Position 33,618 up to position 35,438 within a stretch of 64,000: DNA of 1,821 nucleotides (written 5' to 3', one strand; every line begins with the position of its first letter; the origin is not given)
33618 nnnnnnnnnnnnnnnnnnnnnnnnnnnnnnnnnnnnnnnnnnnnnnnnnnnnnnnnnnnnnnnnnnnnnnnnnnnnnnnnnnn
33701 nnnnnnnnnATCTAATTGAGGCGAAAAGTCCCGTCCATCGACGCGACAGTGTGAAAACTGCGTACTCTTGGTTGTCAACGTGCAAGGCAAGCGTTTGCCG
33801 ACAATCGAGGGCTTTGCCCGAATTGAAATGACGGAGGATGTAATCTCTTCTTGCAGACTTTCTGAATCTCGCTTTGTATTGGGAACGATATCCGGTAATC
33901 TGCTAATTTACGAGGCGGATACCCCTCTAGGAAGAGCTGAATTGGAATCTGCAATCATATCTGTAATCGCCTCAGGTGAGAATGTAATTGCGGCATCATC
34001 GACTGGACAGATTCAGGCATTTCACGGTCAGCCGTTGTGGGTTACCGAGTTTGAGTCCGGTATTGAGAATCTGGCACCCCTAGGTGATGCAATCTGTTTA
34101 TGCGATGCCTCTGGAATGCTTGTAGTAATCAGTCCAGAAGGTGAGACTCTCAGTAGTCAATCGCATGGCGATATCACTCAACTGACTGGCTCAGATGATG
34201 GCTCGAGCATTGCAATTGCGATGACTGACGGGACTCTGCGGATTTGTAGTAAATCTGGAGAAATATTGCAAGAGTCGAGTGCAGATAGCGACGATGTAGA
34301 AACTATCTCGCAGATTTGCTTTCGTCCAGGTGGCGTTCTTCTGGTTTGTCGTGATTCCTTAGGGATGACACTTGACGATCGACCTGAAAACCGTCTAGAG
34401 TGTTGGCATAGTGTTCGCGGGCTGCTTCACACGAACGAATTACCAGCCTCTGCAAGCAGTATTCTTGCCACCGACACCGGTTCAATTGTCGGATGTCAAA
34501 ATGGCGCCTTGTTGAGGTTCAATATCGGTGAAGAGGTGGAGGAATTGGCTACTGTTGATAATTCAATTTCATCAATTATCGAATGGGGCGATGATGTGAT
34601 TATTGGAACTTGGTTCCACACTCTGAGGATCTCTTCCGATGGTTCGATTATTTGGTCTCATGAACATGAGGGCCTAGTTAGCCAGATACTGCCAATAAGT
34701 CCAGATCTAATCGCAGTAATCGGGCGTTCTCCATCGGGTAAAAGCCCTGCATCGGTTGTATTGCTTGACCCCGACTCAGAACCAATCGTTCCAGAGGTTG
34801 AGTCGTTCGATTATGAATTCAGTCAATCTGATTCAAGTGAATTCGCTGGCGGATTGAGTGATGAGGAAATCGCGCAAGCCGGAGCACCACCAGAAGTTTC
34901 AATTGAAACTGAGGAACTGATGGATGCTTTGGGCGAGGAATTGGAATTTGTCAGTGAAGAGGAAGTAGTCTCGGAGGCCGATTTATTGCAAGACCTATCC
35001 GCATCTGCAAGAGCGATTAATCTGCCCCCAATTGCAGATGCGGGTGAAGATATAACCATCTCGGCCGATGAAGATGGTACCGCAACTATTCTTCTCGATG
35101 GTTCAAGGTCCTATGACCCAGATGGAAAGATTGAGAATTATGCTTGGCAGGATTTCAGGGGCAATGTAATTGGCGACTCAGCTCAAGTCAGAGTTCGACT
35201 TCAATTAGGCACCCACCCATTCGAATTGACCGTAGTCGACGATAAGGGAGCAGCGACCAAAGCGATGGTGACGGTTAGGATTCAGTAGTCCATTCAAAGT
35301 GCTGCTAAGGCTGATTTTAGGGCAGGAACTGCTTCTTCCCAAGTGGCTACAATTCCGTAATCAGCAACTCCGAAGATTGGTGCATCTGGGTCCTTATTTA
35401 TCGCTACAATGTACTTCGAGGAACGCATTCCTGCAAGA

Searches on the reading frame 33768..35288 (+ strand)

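Call 75: search_protein_families(library=pfam, proteins=[window:33768-35288:+], max_evalue=0.01)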
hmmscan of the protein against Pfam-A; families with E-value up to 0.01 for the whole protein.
window:33768-35288:+ (506 aa): 7 families
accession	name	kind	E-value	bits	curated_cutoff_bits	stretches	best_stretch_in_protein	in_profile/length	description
PF22352.2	K319L-like_PKD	-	3.6e-10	40.1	27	1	425-504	1-83/84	K319L-like, PKD domain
PF23411.1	Beta-prop_Vps41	-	7.8e-09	35.7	33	1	21-83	14-80/332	Vps42 beta-propeller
PF18911.6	PKD_4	-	1.2e-06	28.9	27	1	418-503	1-83/85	PKD domain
PF11768.14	Frtz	-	0.00031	19.7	26.2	0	17-85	257-329/548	WD repeat-containing and planar cell polarity effector protein Fritz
PF25171.1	Beta-prop_WDR36-Utp21_1st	-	0.003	17.4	80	0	58-127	25-96/266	WDR36/Utp21 first beta-propeller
PF12894.13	ANAPC4_WD40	-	0.0035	18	22.9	0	131-180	36-86/91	Anaphase-promoting complex subunit 4 WD40 domain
PF17963.7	Big_9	-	0.009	17.3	23.6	0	418-503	1-88/89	Bacterial Ig domain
